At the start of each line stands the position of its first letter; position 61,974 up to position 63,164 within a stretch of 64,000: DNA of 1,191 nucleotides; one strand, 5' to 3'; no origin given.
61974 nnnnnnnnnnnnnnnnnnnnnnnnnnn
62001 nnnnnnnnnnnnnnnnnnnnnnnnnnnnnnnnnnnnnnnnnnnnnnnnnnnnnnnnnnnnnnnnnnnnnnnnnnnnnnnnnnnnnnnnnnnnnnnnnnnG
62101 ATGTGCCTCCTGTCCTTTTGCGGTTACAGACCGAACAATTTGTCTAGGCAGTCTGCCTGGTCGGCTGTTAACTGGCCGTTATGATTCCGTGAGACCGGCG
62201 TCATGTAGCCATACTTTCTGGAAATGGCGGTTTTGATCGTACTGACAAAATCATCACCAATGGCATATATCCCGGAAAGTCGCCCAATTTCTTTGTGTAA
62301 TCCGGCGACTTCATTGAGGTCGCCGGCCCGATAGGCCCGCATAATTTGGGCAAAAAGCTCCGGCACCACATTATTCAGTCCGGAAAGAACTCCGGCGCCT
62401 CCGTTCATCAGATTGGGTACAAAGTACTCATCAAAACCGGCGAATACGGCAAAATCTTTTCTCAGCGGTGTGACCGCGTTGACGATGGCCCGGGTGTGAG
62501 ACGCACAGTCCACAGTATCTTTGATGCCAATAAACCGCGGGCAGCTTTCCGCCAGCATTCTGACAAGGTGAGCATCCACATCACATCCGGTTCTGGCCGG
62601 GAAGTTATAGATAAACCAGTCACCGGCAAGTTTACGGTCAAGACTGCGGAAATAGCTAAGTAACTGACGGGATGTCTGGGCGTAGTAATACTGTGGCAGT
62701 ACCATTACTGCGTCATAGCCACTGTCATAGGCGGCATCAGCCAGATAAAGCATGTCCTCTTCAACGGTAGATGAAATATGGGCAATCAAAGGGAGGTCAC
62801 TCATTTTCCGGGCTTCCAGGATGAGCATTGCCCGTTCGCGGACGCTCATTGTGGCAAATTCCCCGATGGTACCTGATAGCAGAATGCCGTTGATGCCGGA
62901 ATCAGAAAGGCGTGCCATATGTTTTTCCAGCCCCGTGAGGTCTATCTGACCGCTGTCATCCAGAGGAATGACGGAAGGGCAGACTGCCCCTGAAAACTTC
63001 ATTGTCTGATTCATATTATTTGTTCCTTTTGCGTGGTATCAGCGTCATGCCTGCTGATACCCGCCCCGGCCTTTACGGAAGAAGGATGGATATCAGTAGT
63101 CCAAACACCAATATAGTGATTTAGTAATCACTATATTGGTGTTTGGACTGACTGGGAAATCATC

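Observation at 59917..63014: Plasmid-borne catabolic cassette (IclR regulator, DapA-like aldolase, RidA, KdgT-like permease)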

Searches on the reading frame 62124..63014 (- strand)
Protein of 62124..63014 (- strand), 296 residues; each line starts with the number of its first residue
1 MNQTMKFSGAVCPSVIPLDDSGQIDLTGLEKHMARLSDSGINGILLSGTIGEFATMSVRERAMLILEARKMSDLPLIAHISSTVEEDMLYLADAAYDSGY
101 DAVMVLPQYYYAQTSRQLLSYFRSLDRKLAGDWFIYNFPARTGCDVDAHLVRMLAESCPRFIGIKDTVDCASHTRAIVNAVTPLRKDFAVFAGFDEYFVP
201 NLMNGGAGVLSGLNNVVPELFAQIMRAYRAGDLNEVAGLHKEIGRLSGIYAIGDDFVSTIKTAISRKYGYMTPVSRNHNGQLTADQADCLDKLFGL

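Call 3: search_protein_families(library=pfam, proteins=[window:62124-63014:-])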
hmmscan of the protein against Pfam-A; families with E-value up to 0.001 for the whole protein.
window:62124-63014:- (296 aa): 1 family
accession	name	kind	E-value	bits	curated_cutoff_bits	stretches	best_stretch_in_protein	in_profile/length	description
PF00701.28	DHDPS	-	8.3e-48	163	22.1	1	6-266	1-258/289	Dihydrodipicolinate synthetase family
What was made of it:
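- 62124..63014 (-): DHDPS/NAL-family class I aldolase, the first gene of the operon. Predicted to be an L-2-keto-3-deoxyfuconate-type aldolase with Lys165 as the Schiff-base residue. PF00701 at 8e-48 (call 3).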

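Call 4: search_protein_families(library=ncbifam, proteins=[window:62124-63014:-])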
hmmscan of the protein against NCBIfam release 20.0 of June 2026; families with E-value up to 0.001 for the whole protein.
window:62124-63014:- (296 aa): 7 families
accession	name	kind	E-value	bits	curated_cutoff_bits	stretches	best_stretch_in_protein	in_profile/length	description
TIGR00674.1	dapA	equivalog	1.6e-38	132.2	206.15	1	15-246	7-236/286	4-hydroxy-tetrahydrodipicolinate synthase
NF040954.1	Arch_KDGaldase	equivalog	1.8e-30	106.3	390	1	11-249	4-234/288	bifunctional 2-dehydro-3-deoxy-phosphogluconate/2-dehydro-3-deoxy-6-phosphogalactonate aldolase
TIGR02313.1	HpaI-NOT-DapA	exception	5.1e-30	104.3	396.7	1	7-282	1-274/294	2,4-dihydroxyhept-2-ene-1,7-dioic acid aldolase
NF003164.0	PRK04147.1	equivalog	2.4e-27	96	281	1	8-292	5-285/294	N-acetylneuraminate lyase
TIGR00683.1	nanA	equivalog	5.5e-20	71.9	382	1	13-264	7-255/293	N-acetylneuraminate lyase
NF002958.0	PRK03620.1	subfamily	3.9e-19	68.6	278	1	7-242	11-243/307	5-dehydro-4-deoxyglucarate dehydratase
TIGR03249.1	KdgD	equivalog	1.2e-15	57.5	373.95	1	7-242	9-242/299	5-dehydro-4-deoxyglucarate dehydratase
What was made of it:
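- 62124..63014 (-): It scores below the dapA cut-off (call 4).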

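Call 7: search_solved_structures(query=window:62124-63014:-, max_evalue=1e-10, show_alignments=2)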
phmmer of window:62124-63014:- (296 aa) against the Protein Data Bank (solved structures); distinct sequences matched with E-value up to 1e-10: 131 (the best 60 are shown).
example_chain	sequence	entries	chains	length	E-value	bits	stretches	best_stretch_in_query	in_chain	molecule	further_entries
2v8z_A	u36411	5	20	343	8.5e-39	137.1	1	2-264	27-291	YAGE | Probable 2-keto-3-deoxy-galactonate aldolase YagE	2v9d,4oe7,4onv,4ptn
3n2x_A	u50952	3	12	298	2.4e-38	135.6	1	7-264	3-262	Uncharacterized protein yagE | YagE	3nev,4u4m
4xky_A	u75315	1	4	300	1.4e-28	103.6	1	6-261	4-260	Dihydrodipicolinate synthase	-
3qfe_A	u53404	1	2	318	5.1e-27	98.4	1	9-243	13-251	Putative dihydrodipicolinate synthase family protein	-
6p90_A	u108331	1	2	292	2.9e-25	92.7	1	8-237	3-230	4-hydroxy-tetrahydrodipicolinate synthase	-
3qze_A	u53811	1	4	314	3e-25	92.6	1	7-237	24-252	Dihydrodipicolinate synthase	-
3noe_A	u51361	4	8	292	4.6e-25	92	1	8-237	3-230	Dihydrodipicolinate synthase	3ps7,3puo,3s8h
3pb0_A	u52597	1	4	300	1.7e-24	90.2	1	8-246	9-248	Dihydrodipicolinate synthase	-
3pud_A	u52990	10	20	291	2.1e-24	89.8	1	8-250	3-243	Dihydrodipicolinate synthase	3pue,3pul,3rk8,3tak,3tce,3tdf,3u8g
3pb2_A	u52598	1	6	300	1.1e-23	87.5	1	8-246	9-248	Dihydrodipicolinate synthase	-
1o5k_A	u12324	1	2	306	2.7e-23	86.2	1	9-246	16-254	4-hydroxy-tetrahydrodipicolinate synthase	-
2yxg_A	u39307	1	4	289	2.8e-23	86.2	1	11-251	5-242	Dihydrodipicolinate synthase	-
2ehh_A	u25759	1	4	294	1e-22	84.3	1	7-247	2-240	Dihydrodipicolinate synthase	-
6ue0_AAA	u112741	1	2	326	2.9e-22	82.8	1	5-242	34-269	4-hydroxy-tetrahydrodipicolinate synthase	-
6t3t_B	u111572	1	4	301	6.4e-22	81.7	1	5-247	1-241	4-hydroxy-tetrahydrodipicolinate synthase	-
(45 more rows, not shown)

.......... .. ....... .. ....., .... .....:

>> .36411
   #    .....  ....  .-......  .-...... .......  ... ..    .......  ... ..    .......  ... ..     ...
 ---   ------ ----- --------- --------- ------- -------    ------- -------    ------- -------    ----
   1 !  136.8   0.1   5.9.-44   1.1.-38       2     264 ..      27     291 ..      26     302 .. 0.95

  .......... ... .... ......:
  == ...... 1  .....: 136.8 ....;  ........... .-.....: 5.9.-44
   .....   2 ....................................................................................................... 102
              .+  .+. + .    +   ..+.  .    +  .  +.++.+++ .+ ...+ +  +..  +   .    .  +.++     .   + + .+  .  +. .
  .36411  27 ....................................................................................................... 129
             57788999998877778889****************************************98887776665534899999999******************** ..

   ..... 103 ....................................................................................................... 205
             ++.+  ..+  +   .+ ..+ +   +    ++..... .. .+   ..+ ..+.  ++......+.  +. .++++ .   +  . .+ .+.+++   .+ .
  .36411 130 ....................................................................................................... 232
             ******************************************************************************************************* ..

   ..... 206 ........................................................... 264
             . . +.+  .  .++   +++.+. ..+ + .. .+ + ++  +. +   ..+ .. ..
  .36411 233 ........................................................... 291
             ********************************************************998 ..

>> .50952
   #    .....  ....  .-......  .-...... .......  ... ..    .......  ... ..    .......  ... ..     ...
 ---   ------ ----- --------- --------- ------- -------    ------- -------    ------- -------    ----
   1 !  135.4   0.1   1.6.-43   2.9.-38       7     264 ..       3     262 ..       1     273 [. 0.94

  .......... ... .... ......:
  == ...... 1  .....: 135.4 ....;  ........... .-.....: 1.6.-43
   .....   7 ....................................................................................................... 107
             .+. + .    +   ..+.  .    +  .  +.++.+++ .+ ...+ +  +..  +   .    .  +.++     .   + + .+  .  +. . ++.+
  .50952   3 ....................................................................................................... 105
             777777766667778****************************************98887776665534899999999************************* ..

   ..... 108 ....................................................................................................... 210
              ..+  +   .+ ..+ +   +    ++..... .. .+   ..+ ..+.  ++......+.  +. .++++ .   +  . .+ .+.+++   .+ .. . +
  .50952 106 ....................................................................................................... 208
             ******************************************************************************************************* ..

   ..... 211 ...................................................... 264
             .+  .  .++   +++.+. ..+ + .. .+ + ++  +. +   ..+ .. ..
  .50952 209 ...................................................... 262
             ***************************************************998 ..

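Call 11: find_homologous_proteins(query=window:62124-63014:-, max_evalue=1e-20)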
Query window:62124-63014:- (296 aa): 459 proteins with E <= 1e-20 among 2636 candidates; the best 120 are listed.
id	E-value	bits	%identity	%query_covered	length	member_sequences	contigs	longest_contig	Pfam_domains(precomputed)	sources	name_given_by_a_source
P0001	2.8e-194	662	100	100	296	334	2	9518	PF00701.29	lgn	-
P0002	1.5e-164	564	85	100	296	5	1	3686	PF00701.29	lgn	-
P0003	1.0e-160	552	82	100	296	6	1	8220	PF00701.29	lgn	-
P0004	5.5e-156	536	81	100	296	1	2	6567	PF00701.29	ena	-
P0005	2.2e-153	528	79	100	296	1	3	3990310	PF00701.29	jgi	jgi:dihydrodipicolinate synthase/N-acetylneuraminate lyase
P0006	1.7e-145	502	73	100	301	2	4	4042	PF00701.29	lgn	-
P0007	6.8e-144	497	73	100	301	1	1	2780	PF00701.29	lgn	-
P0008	1.8e-135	469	70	99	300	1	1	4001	PF00701.29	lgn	-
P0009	1.2e-134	466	70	99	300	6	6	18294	PF00701.29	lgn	-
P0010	1.1e-131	457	67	99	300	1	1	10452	PF00701.29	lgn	-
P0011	2.5e-131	456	67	100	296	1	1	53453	PF00701.29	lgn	-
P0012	4.1e-130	452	67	99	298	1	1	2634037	PF00701.29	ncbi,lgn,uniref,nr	ncbi:dihydrodipicolinate synthase family protein [Zophobihabitans entericus]|uniref:Dihydrodipicolin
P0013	4.5e-130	451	67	98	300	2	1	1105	PF00701.29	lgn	-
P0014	1.1e-129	450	68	98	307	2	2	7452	PF00701.29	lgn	-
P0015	1.9e-129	449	67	99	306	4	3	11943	PF00701.29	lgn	-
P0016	2.1e-129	449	67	98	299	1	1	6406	PF00701.29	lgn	-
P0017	1.1e-128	447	65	100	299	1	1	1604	PF00701.29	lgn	-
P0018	2.7e-127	442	66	100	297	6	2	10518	PF00701.29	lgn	-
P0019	5.4e-127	441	67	97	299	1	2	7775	PF00701.29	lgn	-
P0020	1.4e-126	440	65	100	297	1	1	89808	PF00701.29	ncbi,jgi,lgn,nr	ncbi:MAG: dihydrodipicolinate synthase family protein [Enterobacteriaceae bacterium]|jgi:4-hydroxy-t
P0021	1.9e-125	436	66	100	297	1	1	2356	PF00701.29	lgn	-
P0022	2.3e-125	436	65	100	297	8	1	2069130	PF00701.29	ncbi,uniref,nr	ncbi:dihydrodipicolinate synthase family protein [Budviciaceae bacterium CWB-B4]|uniref:Dihydrodipic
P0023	1.4e-124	433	66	98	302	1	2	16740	PF00701.29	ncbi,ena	-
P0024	1.9e-124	433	67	99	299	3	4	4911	PF00701.29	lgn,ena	-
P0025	2.4e-121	423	63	98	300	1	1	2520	PF00701.29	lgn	-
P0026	5.5e-121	422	64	98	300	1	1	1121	PF00701.29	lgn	-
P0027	6.8e-121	421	63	99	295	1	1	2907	PF00701.29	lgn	-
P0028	1.3e-120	420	64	98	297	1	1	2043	PF00701.29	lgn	-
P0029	8.9e-120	418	62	100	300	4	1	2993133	PF00701.29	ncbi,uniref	ncbi:dihydrodipicolinate synthase family protein [Orbus wheelerorum]|uniref:dihydrodipicolinate synt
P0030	2.0e-119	416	64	98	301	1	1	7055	PF00701.29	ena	-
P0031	2.2e-119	416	63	99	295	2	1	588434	PF00701.29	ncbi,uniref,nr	ncbi:dihydrodipicolinate synthase family protein [Gilliamella sp. wkB178]|uniref:dihydrodipicolinate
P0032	2.3e-119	416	61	99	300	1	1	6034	PF00701.29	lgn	-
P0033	2.5e-119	416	62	98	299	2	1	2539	PF00701.29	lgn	-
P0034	1.1e-118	414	63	98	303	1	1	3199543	PF00701.29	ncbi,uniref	ncbi:dihydrodipicolinate synthase family protein [Neisseria sp. Ec49-e6-T10]|uniref:dihydrodipicolin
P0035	2.6e-117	410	61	100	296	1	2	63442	PF00701.29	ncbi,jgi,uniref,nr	ncbi:dihydrodipicolinate synthase family protein [Gilliamella sp. Fer1-1]|jgi:2-dehydro-3-deoxy-D-pe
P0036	7.8e-117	408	61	98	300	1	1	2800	PF00701.29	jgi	-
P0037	1.0e-116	408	59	100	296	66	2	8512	PF00701.29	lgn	-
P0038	1.2e-116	407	60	99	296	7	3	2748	PF00701.29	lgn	-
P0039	8.2e-115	401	58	99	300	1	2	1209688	PF00701.29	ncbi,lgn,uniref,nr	ncbi:4-hydroxy-tetrahydrodipicolinate synthase [Orbus hercynius]|uniref:4-hydroxy-tetrahydrodipicoli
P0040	9.0e-115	401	59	100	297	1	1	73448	PF00701.29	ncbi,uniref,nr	ncbi:dihydrodipicolinate synthase family protein [Gilliamella sp. Pas-s25]|uniref:dihydrodipicolinat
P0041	9.6e-115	401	59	100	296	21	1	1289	PF00701.29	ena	-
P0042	1.1e-114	401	59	100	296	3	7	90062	PF00701.29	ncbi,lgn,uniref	ncbi:dihydrodipicolinate synthase family protein [Gilliamella sp. BG6]|uniref:dihydrodipicolinate sy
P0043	3.9e-114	399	59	100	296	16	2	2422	PF00701.29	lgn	-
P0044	7.7e-114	398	59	99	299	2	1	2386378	PF00701.29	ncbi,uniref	ncbi:dihydrodipicolinate synthase family protein [Utexia brackfieldae]|uniref:dihydrodipicolinate sy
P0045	1.2e-113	398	59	99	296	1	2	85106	PF00701.29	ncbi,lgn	-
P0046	2.0e-113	397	62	100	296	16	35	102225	PF00701.29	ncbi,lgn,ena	-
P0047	2.1e-113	397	58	100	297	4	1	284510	PF00701.29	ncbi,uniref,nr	ncbi:dihydrodipicolinate synthase family protein [Gilliamella sp. ESL0250]|uniref:dihydrodipicolinat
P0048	2.6e-113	396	59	98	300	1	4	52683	PF00701.29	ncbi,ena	-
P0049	3.0e-112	393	62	100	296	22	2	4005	PF00701.29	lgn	-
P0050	4.4e-112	392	59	98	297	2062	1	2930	PF00701.29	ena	-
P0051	4.1e-111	389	59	99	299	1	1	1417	PF00701.29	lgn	-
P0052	2.0e-110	387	58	100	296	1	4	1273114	PF00701.29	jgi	jgi:dihydrodipicolinate synthase/N-acetylneuraminate lyase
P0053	3.0e-110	386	59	98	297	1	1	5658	PF00701.29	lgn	-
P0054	8.2e-110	385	60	100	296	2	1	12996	PF00701.29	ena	-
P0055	1.4e-109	384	57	100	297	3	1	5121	PF00701.29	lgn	-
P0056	8.3e-109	382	56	100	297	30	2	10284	PF00701.29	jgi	jgi:4-hydroxy-tetrahydrodipicolinate synthase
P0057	2.4e-108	380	56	100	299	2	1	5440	PF00701.29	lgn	-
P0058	2.5e-108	380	58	98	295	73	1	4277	PF00701.29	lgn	-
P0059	7.7e-108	378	56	100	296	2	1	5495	PF00701.29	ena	-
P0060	1.1e-107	378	59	97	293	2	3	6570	PF00701.29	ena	-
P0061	1.3e-107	378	57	98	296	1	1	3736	PF00701.29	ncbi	-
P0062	1.8e-107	377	57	99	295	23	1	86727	PF00701.29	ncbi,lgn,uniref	ncbi:dihydrodipicolinate synthase family protein [Mixta calida]|uniref:dihydrodipicolinate synthase 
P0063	1.9e-107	377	56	100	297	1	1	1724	PF00701.29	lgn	-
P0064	2.0e-107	377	56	99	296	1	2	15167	PF00701.29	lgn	-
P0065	2.3e-107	377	56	100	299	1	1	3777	PF00701.29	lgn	-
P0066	2.7e-107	377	57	98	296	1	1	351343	PF00701.29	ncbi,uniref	ncbi:dihydrodipicolinate synthase family protein [Pantoea sp. B65]|uniref:dihydrodipicolinate syntha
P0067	2.9e-107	377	57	97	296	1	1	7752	PF00701.29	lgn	-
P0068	3.8e-107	376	57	100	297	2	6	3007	PF00701.29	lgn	-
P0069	4.1e-107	376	56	100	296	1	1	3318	PF00701.29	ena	-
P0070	4.3e-107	376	56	100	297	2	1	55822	PF00701.29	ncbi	-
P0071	5.6e-107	376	57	97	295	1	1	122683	PF00701.29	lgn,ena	-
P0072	6.0e-107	376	56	100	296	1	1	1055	PF00701.29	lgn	-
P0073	8.3e-107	375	56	99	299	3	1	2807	PF00701.29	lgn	-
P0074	1.1e-106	375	56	100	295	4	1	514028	PF00701.29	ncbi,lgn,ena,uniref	ncbi:dihydrodipicolinate synthase family protein [Pantoea osteomyelitidis]|uniref:Dihydrodipicolinat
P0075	1.2e-106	375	56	100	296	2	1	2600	PF00701.29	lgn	-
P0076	1.4e-106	374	58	98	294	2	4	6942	PF00701.29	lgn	-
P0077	1.5e-106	374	56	99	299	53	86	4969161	PF00701.29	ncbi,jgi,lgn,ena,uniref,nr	ncbi:MAG: dihydrodipicolinate synthase family protein [Hafnia paralvei]|uniref:dihydrodipicolinate s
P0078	1.5e-106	374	55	100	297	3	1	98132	PF00701.29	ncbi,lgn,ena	-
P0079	1.6e-106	374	56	100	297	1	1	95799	PF00701.29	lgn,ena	-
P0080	2.6e-106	373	56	100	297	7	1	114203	PF00701.29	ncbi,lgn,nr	ncbi:dihydrodipicolinate synthase family protein [Enterobacteriaceae bacterium RIT691]|nr:dihydrodip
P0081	2.7e-106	373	55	100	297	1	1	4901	PF00701.29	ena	-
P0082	3.1e-106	373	56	100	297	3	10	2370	PF00701.29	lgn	-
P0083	3.2e-106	373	55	100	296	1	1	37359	PF00701.29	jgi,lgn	-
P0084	3.4e-106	373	54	99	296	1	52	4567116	PF00701.29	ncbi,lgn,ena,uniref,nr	ncbi:dihydrodipicolinate synthase family protein [Escherichia coli]|uniref:dihydrodipicolinate synth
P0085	3.7e-106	373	55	100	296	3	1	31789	PF00701.29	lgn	-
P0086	4.0e-106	373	56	100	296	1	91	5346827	PF00701.29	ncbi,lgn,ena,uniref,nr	ncbi:dihydrodipicolinate synthase family protein [Citrobacter rodentium]|uniref:Lyase n=2 Tax=Citrob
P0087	4.4e-106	373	55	100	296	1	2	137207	PF00701.29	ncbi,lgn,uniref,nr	ncbi:dihydrodipicolinate synthase family protein [Enterobacter sp.]|uniref:dihydrodipicolinate synth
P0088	4.5e-106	373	55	100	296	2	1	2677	PF00701.29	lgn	-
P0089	4.7e-106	373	56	98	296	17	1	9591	PF00701.29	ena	-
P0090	4.7e-106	373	54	99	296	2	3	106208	PF00701.29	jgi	-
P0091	5.1e-106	372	55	100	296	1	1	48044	PF00701.29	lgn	-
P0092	5.5e-106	372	57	99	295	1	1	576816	PF00701.29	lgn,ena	-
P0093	5.5e-106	372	60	97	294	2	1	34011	PF00701.29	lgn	-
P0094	6.0e-106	372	56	99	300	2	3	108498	PF00701.29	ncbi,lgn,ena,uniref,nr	ncbi:dihydrodipicolinate synthase family protein [Winslowiella iniecta]|uniref:Dihydrodipicolinate s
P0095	6.1e-106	372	55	100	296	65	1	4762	PF00701.29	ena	-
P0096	6.2e-106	372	55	100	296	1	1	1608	PF00701.29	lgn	-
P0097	6.2e-106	372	55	100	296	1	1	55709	PF00701.29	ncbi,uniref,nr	ncbi:dihydrodipicolinate synthase family protein [Enterobacter sp.]|uniref:dihydrodipicolinate synth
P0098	6.5e-106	372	55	100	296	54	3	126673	PF00701.29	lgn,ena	-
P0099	7.5e-106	372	55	100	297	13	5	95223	PF00701.29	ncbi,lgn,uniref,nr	ncbi:dihydrodipicolinate synthase family protein [Trabulsiella odontotermitis]|uniref:dihydrodipicol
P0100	8.5e-106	372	56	98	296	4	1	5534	PF00701.29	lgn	-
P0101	8.7e-106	372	56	100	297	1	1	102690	PF00701.29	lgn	-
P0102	1.1e-105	371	57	100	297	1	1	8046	PF00701.29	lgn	-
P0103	1.1e-105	371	54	100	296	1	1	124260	PF00701.29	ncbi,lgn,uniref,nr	ncbi:dihydrodipicolinate synthase family protein [Citrobacter koseri]|uniref:dihydrodipicolinate syn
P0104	1.2e-105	371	55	100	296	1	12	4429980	PF00701.29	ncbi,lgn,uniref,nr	ncbi:dihydrodipicolinate synthase family protein [Enterobacter sp. SA187]|uniref:dihydrodipicolinate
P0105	1.3e-105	371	55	100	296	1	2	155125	PF00701.29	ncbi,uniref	ncbi:dihydrodipicolinate synthase family protein [Citrobacter sedlakii]|uniref:dihydrodipicolinate s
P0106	1.4e-105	371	56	99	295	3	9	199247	PF00701.29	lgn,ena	-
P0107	1.4e-105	371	56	99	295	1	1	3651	PF00701.29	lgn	-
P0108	1.4e-105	371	55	100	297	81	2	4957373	PF00701.29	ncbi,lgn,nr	ncbi:dihydrodipicolinate synthase family protein [Kosakonia sacchari]|nr:dihydrodipicolinate synthas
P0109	1.6e-105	371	54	100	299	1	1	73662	PF00701.29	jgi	-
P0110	1.6e-105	371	55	100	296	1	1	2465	PF00701.29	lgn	-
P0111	1.7e-105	371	54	99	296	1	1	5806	PF00701.29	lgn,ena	-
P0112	1.8e-105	371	55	100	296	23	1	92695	PF00701.29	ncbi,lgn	ncbi:TPA: dihydrodipicolinate synthase family protein [Citrobacter sedlakii]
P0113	2.1e-105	370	55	100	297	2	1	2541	PF00701.29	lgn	-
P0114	2.2e-105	370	54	100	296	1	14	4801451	PF00701.29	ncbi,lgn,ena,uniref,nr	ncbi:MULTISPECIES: dihydrodipicolinate synthase family protein [Citrobacter]|uniref:dihydrodipicolin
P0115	2.2e-105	370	55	100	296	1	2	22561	PF00701.29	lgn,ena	-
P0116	2.3e-105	370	57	100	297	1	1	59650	PF00701.29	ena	-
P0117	2.7e-105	370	57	100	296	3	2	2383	PF00701.29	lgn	-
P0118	2.8e-105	370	55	100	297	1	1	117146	PF00701.29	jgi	jgi:2-dehydro-3-deoxy-D-pentonate aldolase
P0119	3.0e-105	370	57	99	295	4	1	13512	PF00701.29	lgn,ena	-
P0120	3.0e-105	370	56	100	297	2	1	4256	PF00701.29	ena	-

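Call 12: find_encoding_contigs(protein=P0005, flank=10000, max_places=2)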
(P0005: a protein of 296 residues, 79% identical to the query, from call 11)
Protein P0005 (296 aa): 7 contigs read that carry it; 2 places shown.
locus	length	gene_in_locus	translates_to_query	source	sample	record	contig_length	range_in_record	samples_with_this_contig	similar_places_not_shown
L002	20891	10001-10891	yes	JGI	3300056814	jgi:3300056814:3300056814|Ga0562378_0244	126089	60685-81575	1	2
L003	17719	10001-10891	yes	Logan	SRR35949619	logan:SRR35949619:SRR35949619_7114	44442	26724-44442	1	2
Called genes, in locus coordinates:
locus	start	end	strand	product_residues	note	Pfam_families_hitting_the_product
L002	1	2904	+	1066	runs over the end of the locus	PF13439:Glyco_transf_4 (faint), PF20706:GT4-conflict (weak), PF00534:Glycos_transf_1, PF13692:Glyco_trans_1_4, PF00534:Glycos_transf_1, PF13692:Glyco_trans_1_4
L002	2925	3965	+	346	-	PF01370:Epimerase, PF04321:RmlD_sub_bind (weak), PF16363:GDP_Man_Dehyd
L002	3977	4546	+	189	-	PF04321:RmlD_sub_bind, PF01073:3Beta_HSD, PF01370:Epimerase, PF07993:NAD_binding_4 (faint), PF16363:GDP_Man_Dehyd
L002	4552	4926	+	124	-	PF01370:Epimerase (weak), PF16363:GDP_Man_Dehyd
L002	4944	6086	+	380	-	PF13439:Glyco_transf_4 (weak), PF13524:Glyco_trans_1_2 (faint), PF20706:GT4-conflict, PF00534:Glycos_transf_1, PF13692:Glyco_trans_1_4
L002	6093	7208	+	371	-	PF13439:Glyco_transf_4, PF13579:Glyco_trans_4_4, PF00534:Glycos_transf_1, PF13692:Glyco_trans_1_4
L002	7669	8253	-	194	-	PF06316:Ail_Lom, PF13505:OMP_b-brl, PF01389:OmpA_membrane (faint)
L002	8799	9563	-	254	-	PF01909:NTP_transf_2 (weak), PF18765:Polbeta (weak), PF13427:AadA_C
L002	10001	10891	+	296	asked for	PF00701:DHDPS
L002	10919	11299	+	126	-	PF01042:Ribonuc_L-PSP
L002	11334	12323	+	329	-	PF03812:KdgT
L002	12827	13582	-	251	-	PF09339:HTH_IclR, PF01614:IclR_C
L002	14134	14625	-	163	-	-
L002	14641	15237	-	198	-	-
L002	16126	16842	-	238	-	PF13181:TPR_8 (faint)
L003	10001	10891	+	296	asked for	PF00701:DHDPS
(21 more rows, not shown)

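Call 13: find_encoding_contigs(protein=P0084, flank=10000, max_places=2)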
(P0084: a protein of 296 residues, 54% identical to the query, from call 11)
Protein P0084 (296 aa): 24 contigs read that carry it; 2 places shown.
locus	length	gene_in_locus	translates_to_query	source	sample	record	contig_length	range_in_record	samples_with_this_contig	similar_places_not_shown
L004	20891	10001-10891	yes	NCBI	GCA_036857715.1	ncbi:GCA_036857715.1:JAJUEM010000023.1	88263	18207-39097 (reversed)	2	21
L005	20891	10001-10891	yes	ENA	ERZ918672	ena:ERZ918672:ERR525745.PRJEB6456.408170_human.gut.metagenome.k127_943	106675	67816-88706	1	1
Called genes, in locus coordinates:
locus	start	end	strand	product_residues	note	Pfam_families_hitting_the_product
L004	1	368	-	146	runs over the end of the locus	PF05656:DUF805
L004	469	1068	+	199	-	PF07305:DUF1454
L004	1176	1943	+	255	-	PF00121:TIM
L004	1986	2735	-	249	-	PF02611:CDH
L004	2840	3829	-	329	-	PF01547:SBP_bac_1, PF13531:SBP_bac_11, PF13416:SBP_bac_8 (weak), PF13343:SBP_bac_6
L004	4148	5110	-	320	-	PF00365:PFK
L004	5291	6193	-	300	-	PF01545:Cation_efflux, PF16916:ZT_dimer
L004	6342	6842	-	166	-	PF07813:LTXXQ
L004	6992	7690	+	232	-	PF00072:Response_reg, PF00486:Trans_reg_C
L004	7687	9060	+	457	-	PF16527:CpxA_peri, PF00672:HAMP, PF00512:HisKA, PF02518:HATPase_c, PF13589:HATPase_c_3 (faint)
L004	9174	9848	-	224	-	PF03473:MOSC, PF03475:YiiM_3-alpha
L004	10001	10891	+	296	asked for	PF00701:DHDPS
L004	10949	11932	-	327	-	PF03812:KdgT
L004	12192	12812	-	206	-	PF00081:Sod_Fe_N, PF02777:Sod_Fe_C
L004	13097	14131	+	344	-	PF06379:RhaT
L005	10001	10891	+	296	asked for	PF00701:DHDPS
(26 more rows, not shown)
